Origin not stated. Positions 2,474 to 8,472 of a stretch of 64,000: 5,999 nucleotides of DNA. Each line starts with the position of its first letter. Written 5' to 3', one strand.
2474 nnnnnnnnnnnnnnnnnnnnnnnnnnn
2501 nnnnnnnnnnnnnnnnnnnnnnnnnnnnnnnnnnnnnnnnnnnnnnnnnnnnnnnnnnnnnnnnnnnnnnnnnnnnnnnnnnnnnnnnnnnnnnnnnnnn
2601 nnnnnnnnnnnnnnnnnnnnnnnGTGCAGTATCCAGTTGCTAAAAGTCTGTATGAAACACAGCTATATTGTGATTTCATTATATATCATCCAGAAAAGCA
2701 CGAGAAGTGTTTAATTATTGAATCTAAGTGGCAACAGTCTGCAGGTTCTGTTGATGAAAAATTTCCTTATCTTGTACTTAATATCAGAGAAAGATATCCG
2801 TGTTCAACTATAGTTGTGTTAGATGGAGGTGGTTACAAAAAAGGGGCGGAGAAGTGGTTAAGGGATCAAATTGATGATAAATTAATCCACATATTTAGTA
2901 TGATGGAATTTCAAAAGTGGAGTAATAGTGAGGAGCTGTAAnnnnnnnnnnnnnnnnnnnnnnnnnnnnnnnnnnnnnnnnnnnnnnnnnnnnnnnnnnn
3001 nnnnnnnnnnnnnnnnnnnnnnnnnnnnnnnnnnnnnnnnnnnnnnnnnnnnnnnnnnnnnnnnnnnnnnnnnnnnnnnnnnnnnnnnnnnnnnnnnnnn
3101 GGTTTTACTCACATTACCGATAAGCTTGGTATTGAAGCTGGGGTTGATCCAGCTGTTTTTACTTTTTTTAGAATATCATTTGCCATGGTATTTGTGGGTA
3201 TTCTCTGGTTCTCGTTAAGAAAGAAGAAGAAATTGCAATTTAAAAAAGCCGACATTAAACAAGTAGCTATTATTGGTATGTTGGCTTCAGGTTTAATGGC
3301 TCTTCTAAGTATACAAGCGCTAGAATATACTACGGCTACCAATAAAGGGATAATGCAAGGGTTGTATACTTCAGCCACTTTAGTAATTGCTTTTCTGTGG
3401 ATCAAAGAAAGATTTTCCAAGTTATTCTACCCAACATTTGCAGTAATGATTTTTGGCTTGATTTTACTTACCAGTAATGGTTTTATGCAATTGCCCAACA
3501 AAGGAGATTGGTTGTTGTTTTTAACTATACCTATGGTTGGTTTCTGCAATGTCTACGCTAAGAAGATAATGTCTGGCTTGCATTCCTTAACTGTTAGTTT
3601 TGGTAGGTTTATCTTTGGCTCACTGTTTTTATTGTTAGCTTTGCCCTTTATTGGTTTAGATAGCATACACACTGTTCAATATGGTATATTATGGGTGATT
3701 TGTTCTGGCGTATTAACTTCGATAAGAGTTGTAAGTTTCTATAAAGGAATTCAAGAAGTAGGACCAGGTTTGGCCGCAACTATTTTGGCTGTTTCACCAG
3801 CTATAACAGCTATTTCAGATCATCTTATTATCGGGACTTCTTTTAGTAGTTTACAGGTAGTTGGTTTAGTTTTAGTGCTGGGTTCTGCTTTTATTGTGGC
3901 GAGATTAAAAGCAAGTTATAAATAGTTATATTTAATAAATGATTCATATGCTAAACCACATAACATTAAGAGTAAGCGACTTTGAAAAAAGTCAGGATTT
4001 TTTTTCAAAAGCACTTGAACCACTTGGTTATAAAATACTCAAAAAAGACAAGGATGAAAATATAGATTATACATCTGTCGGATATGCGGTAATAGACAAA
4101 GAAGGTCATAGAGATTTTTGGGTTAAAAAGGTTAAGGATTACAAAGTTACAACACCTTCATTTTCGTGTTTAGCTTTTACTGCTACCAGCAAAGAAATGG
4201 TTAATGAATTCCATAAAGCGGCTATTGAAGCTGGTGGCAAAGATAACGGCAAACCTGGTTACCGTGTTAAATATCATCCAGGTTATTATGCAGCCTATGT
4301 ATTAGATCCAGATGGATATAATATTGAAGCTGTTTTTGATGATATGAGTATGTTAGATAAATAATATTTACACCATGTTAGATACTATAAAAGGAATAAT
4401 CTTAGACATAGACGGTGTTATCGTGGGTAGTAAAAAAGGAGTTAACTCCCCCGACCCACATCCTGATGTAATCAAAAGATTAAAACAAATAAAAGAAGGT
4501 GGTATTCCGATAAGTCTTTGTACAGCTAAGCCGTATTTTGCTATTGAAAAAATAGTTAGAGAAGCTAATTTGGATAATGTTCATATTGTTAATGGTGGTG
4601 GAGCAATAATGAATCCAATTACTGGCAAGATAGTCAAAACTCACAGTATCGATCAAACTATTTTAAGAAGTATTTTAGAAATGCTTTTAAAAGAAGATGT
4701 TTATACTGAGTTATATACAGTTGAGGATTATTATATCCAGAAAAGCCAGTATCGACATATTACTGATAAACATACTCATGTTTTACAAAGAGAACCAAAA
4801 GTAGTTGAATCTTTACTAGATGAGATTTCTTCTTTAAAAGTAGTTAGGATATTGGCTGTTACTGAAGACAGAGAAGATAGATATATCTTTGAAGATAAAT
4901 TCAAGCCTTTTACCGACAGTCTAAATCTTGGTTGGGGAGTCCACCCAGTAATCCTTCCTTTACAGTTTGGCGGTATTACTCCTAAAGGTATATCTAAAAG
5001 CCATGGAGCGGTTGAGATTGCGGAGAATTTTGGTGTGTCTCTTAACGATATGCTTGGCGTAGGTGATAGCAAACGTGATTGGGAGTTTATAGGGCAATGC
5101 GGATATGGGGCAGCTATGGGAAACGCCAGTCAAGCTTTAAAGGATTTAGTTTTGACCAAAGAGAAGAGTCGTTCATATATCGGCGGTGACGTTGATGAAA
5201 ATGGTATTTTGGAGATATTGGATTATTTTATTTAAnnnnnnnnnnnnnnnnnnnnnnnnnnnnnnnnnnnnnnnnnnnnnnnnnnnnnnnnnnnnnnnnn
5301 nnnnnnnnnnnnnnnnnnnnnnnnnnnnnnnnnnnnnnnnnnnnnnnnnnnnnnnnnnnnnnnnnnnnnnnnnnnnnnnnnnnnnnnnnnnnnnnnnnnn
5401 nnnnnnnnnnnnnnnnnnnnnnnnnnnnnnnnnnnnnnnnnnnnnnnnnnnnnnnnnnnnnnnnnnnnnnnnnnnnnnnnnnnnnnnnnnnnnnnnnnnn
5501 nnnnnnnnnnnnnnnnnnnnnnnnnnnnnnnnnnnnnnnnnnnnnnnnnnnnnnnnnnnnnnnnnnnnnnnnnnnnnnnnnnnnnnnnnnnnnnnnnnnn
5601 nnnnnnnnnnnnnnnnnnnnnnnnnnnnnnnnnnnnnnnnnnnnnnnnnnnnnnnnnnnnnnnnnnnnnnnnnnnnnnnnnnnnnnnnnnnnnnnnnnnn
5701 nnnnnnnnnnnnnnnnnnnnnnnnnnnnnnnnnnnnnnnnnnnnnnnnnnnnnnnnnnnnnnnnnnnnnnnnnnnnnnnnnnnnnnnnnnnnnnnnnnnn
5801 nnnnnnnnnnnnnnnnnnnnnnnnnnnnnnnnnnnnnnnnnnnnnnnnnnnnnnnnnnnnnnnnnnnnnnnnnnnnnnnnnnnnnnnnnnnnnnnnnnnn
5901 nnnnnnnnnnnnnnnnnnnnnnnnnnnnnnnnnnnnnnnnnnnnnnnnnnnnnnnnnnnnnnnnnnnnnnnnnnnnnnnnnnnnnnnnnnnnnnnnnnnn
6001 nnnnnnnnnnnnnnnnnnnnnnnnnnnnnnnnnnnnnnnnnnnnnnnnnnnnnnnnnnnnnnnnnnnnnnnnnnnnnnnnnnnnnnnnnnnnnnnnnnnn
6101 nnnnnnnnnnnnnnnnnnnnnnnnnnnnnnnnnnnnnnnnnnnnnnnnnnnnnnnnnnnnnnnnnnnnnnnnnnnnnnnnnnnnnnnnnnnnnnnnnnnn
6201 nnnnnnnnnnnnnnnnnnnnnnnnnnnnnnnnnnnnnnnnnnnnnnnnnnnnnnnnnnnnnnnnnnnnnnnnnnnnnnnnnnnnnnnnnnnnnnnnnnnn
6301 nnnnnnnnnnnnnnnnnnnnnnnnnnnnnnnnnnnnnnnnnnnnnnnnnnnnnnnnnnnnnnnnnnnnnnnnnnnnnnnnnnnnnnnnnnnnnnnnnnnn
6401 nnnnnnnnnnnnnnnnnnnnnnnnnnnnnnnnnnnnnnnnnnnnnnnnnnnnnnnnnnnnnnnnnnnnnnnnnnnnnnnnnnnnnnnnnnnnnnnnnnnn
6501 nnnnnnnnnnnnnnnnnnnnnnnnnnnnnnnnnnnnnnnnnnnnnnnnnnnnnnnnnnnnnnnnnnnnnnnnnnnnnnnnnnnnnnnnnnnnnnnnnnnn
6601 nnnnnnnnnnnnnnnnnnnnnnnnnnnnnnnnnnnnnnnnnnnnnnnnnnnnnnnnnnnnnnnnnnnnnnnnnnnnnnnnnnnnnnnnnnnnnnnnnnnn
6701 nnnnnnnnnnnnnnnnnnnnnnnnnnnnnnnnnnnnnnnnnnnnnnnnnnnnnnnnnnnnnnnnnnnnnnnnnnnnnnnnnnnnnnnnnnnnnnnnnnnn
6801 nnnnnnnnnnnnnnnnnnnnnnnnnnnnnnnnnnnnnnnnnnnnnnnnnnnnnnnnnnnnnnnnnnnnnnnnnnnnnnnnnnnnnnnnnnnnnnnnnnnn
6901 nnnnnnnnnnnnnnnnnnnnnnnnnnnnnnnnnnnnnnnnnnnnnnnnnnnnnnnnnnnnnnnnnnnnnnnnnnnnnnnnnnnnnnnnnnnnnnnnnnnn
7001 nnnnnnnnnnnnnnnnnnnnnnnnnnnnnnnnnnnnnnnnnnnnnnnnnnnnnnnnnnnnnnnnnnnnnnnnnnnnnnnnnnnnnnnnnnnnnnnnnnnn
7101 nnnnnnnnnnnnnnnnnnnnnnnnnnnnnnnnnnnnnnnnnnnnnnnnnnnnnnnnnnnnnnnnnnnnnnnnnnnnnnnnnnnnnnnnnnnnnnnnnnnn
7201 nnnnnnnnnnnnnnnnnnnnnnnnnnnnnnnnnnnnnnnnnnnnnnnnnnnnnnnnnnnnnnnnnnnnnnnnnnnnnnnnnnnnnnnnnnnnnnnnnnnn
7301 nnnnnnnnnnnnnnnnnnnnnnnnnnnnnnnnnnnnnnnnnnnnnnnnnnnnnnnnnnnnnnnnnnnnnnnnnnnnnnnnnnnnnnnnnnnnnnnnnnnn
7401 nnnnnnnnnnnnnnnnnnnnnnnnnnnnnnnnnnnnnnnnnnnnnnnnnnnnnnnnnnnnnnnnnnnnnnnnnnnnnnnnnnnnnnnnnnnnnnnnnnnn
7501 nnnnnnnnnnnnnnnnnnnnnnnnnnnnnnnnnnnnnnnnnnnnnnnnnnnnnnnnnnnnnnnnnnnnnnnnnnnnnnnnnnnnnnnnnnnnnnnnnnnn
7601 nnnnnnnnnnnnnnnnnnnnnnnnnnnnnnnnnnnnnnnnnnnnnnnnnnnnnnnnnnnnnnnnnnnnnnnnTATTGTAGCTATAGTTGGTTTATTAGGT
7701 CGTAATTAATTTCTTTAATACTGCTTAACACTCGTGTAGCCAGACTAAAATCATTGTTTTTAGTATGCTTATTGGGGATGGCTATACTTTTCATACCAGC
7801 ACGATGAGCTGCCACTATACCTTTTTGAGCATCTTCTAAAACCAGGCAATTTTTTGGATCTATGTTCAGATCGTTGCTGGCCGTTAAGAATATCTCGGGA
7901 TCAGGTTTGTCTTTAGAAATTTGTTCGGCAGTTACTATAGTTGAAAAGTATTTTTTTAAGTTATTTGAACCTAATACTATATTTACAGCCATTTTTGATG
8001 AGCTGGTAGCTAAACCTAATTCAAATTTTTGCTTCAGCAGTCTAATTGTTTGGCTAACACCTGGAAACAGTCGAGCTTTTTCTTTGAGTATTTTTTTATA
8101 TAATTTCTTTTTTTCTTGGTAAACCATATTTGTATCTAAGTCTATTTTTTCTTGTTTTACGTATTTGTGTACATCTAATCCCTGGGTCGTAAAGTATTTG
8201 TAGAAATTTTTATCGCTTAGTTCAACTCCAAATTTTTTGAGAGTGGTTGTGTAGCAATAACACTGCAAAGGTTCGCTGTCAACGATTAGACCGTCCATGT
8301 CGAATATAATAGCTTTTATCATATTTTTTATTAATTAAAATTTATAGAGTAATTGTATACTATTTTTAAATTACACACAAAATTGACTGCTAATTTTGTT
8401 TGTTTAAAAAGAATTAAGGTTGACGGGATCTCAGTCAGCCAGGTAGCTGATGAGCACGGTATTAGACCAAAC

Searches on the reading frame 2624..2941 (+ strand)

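Call 70: search_protein_families(library=pfam, proteins=[window:2624-2941:+], max_evalue=0.01)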
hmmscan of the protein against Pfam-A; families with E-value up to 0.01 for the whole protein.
window:2624-2941:+ (105 aa): 1 family
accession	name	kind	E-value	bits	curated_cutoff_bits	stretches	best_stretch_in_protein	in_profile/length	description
PF20472.4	PDDEXK_11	-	1.1e-32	113.2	23.7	1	5-102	40-143/145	PD-(D/E)XK nuclease superfamily domain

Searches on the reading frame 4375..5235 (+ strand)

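Call 70: search_protein_families(library=pfam, proteins=[window:4375-5235:+], max_evalue=0.01)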
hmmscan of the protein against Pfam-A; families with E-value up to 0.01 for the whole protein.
window:4375-5235:+ (286 aa): 3 families
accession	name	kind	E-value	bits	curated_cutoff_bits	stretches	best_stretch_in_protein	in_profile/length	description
PF08282.18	Hydrolase_3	-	3.2e-33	116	20.9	1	8-259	1-239/255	haloacid dehalogenase-like hydrolase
PF00702.32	Hydrolase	-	7.5e-05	23.6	26.4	0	27-67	98-138/191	haloacid dehalogenase-like hydrolase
PF05116.19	S6PP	-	0.0015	18.6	20.3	1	201-285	159-245/247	Sucrose-6F-phosphate phosphohydrolase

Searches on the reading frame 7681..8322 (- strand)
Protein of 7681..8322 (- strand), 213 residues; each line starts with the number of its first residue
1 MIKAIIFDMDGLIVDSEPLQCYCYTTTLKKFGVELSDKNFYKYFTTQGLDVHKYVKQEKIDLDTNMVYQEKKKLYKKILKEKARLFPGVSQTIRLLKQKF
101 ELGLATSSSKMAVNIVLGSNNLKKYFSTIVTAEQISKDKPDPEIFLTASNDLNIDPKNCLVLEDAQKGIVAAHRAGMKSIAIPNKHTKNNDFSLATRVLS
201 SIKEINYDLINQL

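Call 70: search_protein_families(library=pfam, proteins=[window:7681-8322:-], max_evalue=0.01)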
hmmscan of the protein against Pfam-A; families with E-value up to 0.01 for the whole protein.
window:7681-8322:- (213 aa): 4 families
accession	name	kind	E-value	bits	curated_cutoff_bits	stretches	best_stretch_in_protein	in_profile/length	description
PF13419.12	HAD_2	-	4.5e-36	125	23.8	1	5-182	1-178/178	Haloacid dehalogenase-like hydrolase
PF00702.32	Hydrolase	-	3.7e-22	80.1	26.4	1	2-176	1-191/191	haloacid dehalogenase-like hydrolase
PF13242.12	Hydrolase_like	-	4.4e-06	27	22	1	139-193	4-59/75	HAD-hyrolase-like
PF13319.11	DUF4090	-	0.0044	17.7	22.7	0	57-94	10-48/84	Protein of unknown function (DUF4090)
